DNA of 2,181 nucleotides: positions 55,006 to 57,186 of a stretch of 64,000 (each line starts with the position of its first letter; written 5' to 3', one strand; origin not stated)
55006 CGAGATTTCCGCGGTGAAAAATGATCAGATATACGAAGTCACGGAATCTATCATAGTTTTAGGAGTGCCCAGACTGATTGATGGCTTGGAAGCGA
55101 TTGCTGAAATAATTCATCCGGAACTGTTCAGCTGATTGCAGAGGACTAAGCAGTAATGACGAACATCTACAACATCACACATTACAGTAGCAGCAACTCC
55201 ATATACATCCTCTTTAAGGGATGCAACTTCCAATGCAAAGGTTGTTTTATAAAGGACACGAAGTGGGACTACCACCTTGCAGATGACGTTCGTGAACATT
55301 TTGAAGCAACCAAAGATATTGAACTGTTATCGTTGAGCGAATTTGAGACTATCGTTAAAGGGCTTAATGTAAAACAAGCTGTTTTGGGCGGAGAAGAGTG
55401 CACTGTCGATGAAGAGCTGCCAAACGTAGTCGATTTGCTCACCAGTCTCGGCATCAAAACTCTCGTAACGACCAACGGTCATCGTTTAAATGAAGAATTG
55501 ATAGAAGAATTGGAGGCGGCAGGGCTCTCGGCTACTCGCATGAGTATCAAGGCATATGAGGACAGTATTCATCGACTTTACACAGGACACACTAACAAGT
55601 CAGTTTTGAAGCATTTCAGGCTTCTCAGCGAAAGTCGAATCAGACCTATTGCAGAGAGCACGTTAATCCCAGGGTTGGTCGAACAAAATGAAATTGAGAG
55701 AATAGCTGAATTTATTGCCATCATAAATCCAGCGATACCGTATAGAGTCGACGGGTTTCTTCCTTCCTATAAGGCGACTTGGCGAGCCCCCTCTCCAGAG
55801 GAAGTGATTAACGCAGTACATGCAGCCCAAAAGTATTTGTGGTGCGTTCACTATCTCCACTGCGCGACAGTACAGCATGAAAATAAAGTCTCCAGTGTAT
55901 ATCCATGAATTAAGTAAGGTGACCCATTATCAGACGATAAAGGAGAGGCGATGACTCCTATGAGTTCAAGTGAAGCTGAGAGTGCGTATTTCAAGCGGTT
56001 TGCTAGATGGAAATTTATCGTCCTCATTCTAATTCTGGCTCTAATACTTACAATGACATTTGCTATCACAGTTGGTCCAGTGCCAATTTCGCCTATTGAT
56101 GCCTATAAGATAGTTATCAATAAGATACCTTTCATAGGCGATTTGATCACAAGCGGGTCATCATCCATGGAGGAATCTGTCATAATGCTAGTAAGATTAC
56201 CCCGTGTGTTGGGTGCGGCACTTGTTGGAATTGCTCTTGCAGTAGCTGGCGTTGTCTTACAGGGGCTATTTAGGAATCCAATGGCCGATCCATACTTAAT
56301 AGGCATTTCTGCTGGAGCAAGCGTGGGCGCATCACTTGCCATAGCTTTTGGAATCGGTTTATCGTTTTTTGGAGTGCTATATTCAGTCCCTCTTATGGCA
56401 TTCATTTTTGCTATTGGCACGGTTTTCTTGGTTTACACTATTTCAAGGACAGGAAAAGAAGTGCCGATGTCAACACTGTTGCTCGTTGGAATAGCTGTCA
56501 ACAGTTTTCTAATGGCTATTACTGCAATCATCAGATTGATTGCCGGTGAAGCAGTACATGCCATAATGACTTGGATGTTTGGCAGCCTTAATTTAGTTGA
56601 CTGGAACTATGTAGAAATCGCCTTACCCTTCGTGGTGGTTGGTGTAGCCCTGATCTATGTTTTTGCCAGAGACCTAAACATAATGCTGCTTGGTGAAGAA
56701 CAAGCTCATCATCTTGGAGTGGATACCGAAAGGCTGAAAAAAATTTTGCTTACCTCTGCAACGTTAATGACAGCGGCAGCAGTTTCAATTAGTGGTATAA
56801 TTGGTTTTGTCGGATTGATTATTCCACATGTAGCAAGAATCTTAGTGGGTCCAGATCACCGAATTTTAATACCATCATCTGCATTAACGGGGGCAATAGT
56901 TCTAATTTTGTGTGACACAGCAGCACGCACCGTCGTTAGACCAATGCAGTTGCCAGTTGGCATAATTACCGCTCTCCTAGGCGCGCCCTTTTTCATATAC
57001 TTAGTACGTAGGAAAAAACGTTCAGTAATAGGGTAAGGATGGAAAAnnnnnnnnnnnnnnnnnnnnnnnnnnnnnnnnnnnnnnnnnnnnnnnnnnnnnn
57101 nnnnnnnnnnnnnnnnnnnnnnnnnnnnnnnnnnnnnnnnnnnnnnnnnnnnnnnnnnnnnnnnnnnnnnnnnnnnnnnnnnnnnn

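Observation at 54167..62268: FhuD/BtuF-type ABC importer wired to four radical SAM enzymes: candidate anaerobic tetrapyrrole or metal-chelate uptake-and-remodelling locus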

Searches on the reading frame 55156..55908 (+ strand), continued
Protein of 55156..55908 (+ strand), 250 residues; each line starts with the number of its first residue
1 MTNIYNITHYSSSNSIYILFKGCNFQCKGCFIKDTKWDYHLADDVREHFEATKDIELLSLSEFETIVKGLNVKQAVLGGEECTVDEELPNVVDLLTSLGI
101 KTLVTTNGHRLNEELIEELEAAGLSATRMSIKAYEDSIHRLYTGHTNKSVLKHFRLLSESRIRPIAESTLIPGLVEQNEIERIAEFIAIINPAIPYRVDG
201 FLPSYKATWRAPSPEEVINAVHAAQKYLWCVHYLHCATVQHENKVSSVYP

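Call 78: find_encoding_contigs(protein=P0298, flank=8000, max_places=2)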
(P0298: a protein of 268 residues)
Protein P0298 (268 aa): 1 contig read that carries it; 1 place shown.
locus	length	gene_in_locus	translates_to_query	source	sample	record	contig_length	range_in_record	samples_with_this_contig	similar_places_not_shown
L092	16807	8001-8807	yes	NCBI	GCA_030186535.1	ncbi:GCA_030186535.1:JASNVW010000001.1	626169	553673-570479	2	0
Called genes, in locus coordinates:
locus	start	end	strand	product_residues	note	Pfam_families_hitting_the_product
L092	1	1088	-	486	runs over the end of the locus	-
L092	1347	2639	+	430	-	PF00919:UPF0004, PF04055:Radical_SAM, PF01938:TRAM (weak)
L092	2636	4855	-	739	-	PF00933:Glyco_hydro_3, PF01915:Glyco_hydro_3_C, PF14310:Fn3-like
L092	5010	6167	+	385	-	PF01497:Peripla_BP_2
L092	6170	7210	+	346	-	PF01032:FecCD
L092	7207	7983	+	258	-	PF02463:SMC_N (faint), PF13191:AAA_16 (faint), PF00005:ABC_tran, PF13401:AAA_22 (faint), PF13304:AAA_21 (faint)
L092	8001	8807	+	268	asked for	PF04055:Radical_SAM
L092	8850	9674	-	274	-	PF01887:SAM_HAT_N, PF20257:SAM_HAT_C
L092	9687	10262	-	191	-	PF01944:SpoIIM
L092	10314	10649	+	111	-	-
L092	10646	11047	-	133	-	PF01849:NAC, PF19026:UBA_HYPK (faint)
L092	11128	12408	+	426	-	PF23023:Anti-Pycsar_Apyc1 (weak), PF00753:Lactamase_B (weak), PF16661:Lactamase_B_6, PF12706:Lactamase_B_2 (weak), PF10996:Beta-Casp, PF07521:RMMBL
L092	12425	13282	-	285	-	PF04414:tRNA_deacylase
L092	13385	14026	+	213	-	-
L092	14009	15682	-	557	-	PF00920:ILVD_EDD_N, PF24877:ILV_EDD_C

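Call 79: find_encoding_contigs(protein=P0330, flank=8000, max_places=2)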
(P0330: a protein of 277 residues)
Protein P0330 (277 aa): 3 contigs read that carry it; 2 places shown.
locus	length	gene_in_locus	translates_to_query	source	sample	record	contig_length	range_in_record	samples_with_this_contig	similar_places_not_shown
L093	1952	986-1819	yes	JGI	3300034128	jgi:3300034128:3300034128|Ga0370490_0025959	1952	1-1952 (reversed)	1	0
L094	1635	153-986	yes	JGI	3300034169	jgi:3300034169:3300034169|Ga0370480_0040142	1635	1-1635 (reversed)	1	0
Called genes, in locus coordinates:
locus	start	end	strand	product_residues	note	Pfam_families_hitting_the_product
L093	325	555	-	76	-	-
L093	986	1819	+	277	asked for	PF04055:Radical_SAM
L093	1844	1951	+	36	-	?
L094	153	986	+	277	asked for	PF04055:Radical_SAM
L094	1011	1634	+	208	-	?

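Call 80: find_encoding_contigs(protein=P0356, flank=8000, max_places=2)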
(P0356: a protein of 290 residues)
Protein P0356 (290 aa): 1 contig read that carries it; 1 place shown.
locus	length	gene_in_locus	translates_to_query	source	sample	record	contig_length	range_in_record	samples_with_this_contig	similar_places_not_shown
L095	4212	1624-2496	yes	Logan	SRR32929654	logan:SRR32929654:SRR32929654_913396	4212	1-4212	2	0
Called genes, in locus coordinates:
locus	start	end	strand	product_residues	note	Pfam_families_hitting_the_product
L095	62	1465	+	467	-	PF01171:ATP_bind_3, PF11734:TilS_C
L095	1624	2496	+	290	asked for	PF13353:Fer4_12, PF04055:Radical_SAM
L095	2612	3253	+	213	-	-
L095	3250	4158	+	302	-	PF13729:TraF_2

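Call 81: find_related_loci(query=A2, collection=metagenome_contigs, flank=8000)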
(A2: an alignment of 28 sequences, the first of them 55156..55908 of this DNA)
Query A2 (250 aa) in metagenome_contigs; peptide patterns used: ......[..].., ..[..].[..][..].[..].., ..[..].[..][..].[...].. (x = any residue, [..] = any of these).
600 stretches matched a pattern (row limit reached: there are more); 283 encode a relative of the query (tblastn E <= 1e-3); the best 80 are kept; 80 distinct loci.
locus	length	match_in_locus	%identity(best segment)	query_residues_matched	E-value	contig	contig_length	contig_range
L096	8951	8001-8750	91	1-250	1e-158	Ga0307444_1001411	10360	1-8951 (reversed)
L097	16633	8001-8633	91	40-250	3e-130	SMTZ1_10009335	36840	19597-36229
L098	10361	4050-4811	59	1-250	3e-100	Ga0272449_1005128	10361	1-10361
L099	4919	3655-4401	61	1-250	1e-100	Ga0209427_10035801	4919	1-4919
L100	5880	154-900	61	1-250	2e-100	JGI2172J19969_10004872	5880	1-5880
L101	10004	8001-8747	61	1-250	2e-100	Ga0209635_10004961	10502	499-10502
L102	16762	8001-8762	57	1-250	5e-98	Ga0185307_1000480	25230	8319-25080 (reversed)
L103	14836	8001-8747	54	1-250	1e-89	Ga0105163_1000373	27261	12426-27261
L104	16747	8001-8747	50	1-250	4e-83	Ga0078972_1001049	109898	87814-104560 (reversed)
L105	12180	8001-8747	50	1-250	4e-83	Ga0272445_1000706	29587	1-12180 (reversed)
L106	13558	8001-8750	49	1-250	2e-78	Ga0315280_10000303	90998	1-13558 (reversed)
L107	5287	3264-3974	46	1-237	7e-73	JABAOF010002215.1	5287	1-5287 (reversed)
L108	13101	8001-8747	46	1-250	5e-72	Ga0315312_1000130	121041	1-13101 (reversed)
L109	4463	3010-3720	49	1-237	5e-72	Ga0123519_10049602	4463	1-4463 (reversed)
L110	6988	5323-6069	48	1-250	1e-70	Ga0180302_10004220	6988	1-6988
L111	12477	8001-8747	45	1-250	2e-70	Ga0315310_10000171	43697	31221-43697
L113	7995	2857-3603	46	1-250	4e-68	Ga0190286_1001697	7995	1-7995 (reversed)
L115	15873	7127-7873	44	1-250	3e-63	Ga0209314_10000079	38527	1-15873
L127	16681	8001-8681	37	1-228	3e-42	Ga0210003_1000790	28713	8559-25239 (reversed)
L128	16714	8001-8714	35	2-250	1e-41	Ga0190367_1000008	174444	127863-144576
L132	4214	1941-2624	35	3-231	1e-37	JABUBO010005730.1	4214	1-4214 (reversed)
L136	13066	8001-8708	35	3-249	1e-36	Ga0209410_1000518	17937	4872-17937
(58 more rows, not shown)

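Call 88: search_protein_families(library=pfam, proteins=[P0008, P0013, L003:8314-9246:+, L003:5533-6417:+, L003:7523-8317:+, L092:8001-8807:+], max_evalue=0.01)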
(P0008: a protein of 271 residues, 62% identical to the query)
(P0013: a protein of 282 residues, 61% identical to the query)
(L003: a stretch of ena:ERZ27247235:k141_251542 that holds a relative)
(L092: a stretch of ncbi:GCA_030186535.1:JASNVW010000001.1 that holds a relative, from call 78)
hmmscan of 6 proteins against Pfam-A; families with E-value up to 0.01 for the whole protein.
P0008 (271 aa): 4 families
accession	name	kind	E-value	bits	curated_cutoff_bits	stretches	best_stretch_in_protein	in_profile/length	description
PF04055.27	Radical_SAM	-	1.2e-26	94.3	29.5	1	17-191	1-166/166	Radical SAM superfamily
PF19238.5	Radical_SAM_2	-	2e-05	24.7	26.7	1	115-197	64-147/151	Radical SAM-like domain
PF13353.11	Fer4_12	-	0.00051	20.8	22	1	18-121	10-100/137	4Fe-4S single cluster domain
PF20448.3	DUF6705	-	0.0094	16.2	24.4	0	4-63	95-153/188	Family of unknown function (DUF6705)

P0013 (282 aa): 3 families
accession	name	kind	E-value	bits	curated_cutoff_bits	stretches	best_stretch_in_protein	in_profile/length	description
PF04055.27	Radical_SAM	-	4.4e-25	89.2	29.5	1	17-191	1-166/166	Radical SAM superfamily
PF19238.5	Radical_SAM_2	-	1.3e-06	28.6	26.7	1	113-198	62-148/151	Radical SAM-like domain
PF13353.11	Fer4_12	-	0.0002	22.1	22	1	17-119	9-98/137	4Fe-4S single cluster domain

L003:8314-9246:+ (310 aa): 2 families
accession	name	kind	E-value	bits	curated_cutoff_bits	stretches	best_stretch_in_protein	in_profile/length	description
PF04055.27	Radical_SAM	-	3.6e-22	79.7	29.5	1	39-197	6-166/166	Radical SAM superfamily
PF13353.11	Fer4_12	-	1.8e-10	41.7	22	1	35-127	10-100/137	4Fe-4S single cluster domain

L003:5533-6417:+ (294 aa): 2 families
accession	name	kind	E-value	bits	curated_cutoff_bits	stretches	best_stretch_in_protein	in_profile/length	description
PF04055.27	Radical_SAM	-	2e-13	51.3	29.5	1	2-124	37-166/166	Radical SAM superfamily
PF13186.11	SPASM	-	4.2e-07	30.6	21.5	1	205-264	4-66/67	Iron-sulfur cluster-binding domain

L003:7523-8317:+ (264 aa): 3 families
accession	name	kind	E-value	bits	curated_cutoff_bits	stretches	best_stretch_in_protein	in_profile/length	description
PF13200.12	DUF4015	-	2e-11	44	27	1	40-193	78-228/313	Putative glycosyl hydrolase domain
PF16126.11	DUF4838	-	5.4e-06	26.2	26.6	1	31-150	53-165/325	Domain of unknown function (DUF4838)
PF14871.12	GHL6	-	0.0016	19.1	35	0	46-108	69-131/132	Hypothetical glycosyl hydrolase 6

L092:8001-8807:+ (268 aa): 2 families
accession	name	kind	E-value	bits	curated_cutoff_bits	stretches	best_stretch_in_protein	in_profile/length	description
PF04055.27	Radical_SAM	-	5.2e-17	62.9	29.5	1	21-180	4-157/166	Radical SAM superfamily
PF13353.11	Fer4_12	-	0.00065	20.4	22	1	20-120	11-98/137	4Fe-4S single cluster domain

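Call 92: search_protein_families(library=pfam, proteins=[L102:5700-6932:-, L102:11205-12197:+, L102:2929-3453:-, L127:12682-13677:+, L127:13770-14831:+, L111:3888-4400:-, L113:1733-2680:-, L136:9431-10390:+, L128:13825-14574:+, L102:1927-2787:-], max_evalue=0.0001)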
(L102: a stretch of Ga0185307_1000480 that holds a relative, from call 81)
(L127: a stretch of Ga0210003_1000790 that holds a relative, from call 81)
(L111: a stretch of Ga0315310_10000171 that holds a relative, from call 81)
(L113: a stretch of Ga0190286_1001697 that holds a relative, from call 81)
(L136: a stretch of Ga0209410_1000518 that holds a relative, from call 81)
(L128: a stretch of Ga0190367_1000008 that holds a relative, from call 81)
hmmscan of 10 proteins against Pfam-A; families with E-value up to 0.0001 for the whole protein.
L102:5700-6932:- (410 aa): 2 families
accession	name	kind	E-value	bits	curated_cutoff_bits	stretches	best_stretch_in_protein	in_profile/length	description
PF01676.23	Metalloenzyme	-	2.2e-45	155.6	24.3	1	6-406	1-251/252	Metalloenzyme superfamily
PF10143.14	PhosphMutase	-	1.1e-41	143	21.5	1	42-214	1-170/170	2,3-bisphosphoglycerate-independent phosphoglycerate mutase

L102:11205-12197:+ (330 aa): 1 family
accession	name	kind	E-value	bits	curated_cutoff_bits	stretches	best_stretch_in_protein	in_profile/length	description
PF00733.27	Asn_synthase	-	1.7e-45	156.7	21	2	21-157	2-142/354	Asparagine synthase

L102:2929-3453:- (174 aa): 1 family
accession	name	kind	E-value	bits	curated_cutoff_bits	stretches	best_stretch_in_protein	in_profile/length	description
PF04608.18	PgpA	-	1.1e-07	32.3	28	1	89-147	69-139/141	Phosphatidylglycerophosphatase A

L127:12682-13677:+ (331 aa): 3 families
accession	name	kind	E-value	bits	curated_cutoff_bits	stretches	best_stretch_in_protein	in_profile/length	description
PF00733.27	Asn_synthase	-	2.5e-37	129.8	21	2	24-157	4-141/354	Asparagine synthase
PF13248.11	Zn_ribbon_3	-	8.5e-06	25.5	27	1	307-328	3-24/26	zinc-ribbon domain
PF13240.11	Zn_Ribbon_1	-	4.5e-05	23.5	25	1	309-328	2-21/23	zinc-ribbon domain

L127:13770-14831:+ (353 aa): 1 family
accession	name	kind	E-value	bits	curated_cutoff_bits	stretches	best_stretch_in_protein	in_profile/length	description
PF02277.22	DBI_PRT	-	1.2e-142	475.5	22.6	1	12-348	1-329/329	Phosphoribosyltransferase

L111:3888-4400:- (170 aa): 1 family
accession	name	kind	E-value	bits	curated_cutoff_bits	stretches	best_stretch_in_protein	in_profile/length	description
PF04608.18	PgpA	-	2.1e-06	28.2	28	1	104-160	71-139/141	Phosphatidylglycerophosphatase A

L113:1733-2680:- (315 aa): 1 family
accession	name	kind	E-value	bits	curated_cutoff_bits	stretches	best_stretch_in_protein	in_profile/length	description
PF00733.27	Asn_synthase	-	8.1e-43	147.9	21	2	29-159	21-152/354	Asparagine synthase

L136:9431-10390:+ (319 aa): 2 families
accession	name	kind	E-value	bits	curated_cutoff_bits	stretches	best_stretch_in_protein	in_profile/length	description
PF00733.27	Asn_synthase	-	4.4e-43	148.7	21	2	11-148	1-141/354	Asparagine synthase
PF02540.23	NAD_synthase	-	2.8e-06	27.1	21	1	30-145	25-141/242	NAD synthase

L128:13825-14574:+ (249 aa): 3 families
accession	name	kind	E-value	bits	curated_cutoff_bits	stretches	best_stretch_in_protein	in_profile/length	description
PF00900.26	Ribosomal_S4e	-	9.7e-28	96.2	25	1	95-177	1-75/75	Ribosomal family S4e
PF08071.17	RS4NT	-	1.3e-15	57.5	27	1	3-39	1-37/37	RS4NT (NUC023) domain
PF01479.30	S4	-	3.2e-08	33.6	22.8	1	53-90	11-48/48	S4 domain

L102:1927-2787:- (286 aa): 1 family
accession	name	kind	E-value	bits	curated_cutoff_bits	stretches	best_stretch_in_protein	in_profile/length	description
PF07155.17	ECF-ribofla_trS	-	7.9e-10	39.4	26.7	1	16-159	6-149/172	ECF-type riboflavin transporter, S component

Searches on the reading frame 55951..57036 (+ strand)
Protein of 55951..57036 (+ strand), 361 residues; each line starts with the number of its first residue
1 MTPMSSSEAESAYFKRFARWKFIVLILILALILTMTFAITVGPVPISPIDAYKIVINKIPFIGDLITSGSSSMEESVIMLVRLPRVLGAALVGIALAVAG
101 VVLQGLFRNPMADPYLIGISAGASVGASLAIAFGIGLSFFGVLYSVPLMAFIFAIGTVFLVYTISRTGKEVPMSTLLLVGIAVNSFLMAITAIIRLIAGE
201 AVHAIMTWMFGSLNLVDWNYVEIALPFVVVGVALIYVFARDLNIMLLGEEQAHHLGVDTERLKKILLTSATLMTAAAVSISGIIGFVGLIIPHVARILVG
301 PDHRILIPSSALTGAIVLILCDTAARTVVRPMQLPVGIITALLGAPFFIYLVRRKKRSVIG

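Call 4: search_protein_families(library=pfam, proteins=[window:55951-57036:+], max_evalue=0.01)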
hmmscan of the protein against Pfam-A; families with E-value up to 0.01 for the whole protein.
window:55951-57036:+ (361 aa): 1 family
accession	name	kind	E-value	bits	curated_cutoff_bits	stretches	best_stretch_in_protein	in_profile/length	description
PF01032.23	FecCD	-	4.6e-97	325.3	26.5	1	31-354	2-311/311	FecCD transport family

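Call 5: search_protein_families(library=ncbifam, proteins=[window:55951-57036:+], max_evalue=0.01)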
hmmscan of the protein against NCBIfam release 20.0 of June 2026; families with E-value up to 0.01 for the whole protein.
window:55951-57036:+ (361 aa): 17 families
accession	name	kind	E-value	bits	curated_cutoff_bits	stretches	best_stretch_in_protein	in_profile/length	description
NF007081.0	PRK09535.1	equivalog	4.4e-103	345.4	461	1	71-355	84-361/366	vitamin B12 ABC transporter permease BtuC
TIGR03869.1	F420-0_ABCperm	hypoth_equivalog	4.3e-76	256.3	437.35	1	30-358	1-324/325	putative F420-0 ABC transporter permease subunit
NF008407.0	PRK11228.1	equivalog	9.5e-66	221.9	396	1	20-355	9-329/330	iron-dicitrate ABC transporter permease FecC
NF007299.0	PRK09777.1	equivalog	5.8e-65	219.6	406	1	24-355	6-317/318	Fe(3+) dicitrate ABC transporter permease subunit FecD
NF003001.0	PRK03784.1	equivalog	2.9e-64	217.3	334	1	70-357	47-330/332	vitamin B12 ABC transporter permease BtuC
NF007871.0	PRK10577.2-2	equivalog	1.8e-61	208.6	899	1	21-356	358-677/679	Fe(3+)-hydroxamate ABC transporter permease FhuB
NF007867.0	PRK10577.1-3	subfamily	7.5e-61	206.4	849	1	62-357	414-707/710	Fe(3+)-hydroxamate ABC transporter permease FhuB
NF007872.0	PRK10577.2-3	equivalog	2.2e-58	198.2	727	1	34-360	32-336/676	Fe(3+)-hydroxamate ABC transporter permease FhuB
NF007866.0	PRK10577.1-2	equivalog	2.3e-57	194.8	554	1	74-357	387-665/666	Fe(3+)-hydroxamate ABC transporter permease FhuB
NF007760.0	PRK10441.1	equivalog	2.6e-53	181.3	428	1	22-358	11-332/335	Fe(3+)-siderophore ABC transporter permease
NF007873.0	PRK10577.2-4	equivalog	1.5e-52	179.2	1012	1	62-353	355-641/646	Fe(3+)-hydroxamate ABC transporter permease FhuB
NF007870.0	PRK10577.2-1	equivalog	4.1e-50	171.1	1355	1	15-357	349-675/678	Fe(3+)-hydroxamate ABC transporter permease FhuB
NF007759.0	PRK10440.1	equivalog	1.3e-42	146.2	422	1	23-355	11-326/330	iron-enterobactin ABC transporter permease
NF007869.0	PRK10577.1-6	equivalog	3.9e-42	144.5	954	1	72-353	417-692/703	Fe(3+)-hydroxamate ABC transporter permease FhuB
NF007868.0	PRK10577.1-5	equivalog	7.9e-39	133.7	943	1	78-356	392-665/666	Fe(3+)-hydroxamate ABC transporter permease FhuB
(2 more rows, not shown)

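Call 103: search_solved_structures(query=window:55951-57036:+, max_evalue=1e-10)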
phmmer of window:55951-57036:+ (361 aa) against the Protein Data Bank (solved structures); distinct sequences matched with E-value up to 1e-10: 8.
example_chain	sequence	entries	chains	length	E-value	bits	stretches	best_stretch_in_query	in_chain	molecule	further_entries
4g1u_A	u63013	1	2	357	3.4e-64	220.6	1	77-357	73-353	Hemin transport system permease protein hmuU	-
7lb8_B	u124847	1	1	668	1.5e-58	202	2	78-357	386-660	Iron(3+)-hydroxamate import system permease protein FhuB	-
5b57_A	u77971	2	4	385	1.2e-57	199.1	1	48-356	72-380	Putative hemin ABC transport system, membrane protein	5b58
2nq2_A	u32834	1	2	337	1.5e-50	175.8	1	49-358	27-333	Hypothetical ABC transporter permease protein HI1471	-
1l7v_A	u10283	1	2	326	6.9e-44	153.9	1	76-354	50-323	VITAMIN B12 TRANSPORT SYSTEM PERMEASE PROTEIN BTUC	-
2qi9_A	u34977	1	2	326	4.4e-43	151.2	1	76-354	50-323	Vitamin B12 import system permease protein btuC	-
4r9u_A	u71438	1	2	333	4.7e-43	151.1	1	76-354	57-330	Vitamin B12 import system permease protein BtuC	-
4dbl_A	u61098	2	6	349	6.4e-43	150.7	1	76-354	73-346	Vitamin B12 import system permease protein BtuC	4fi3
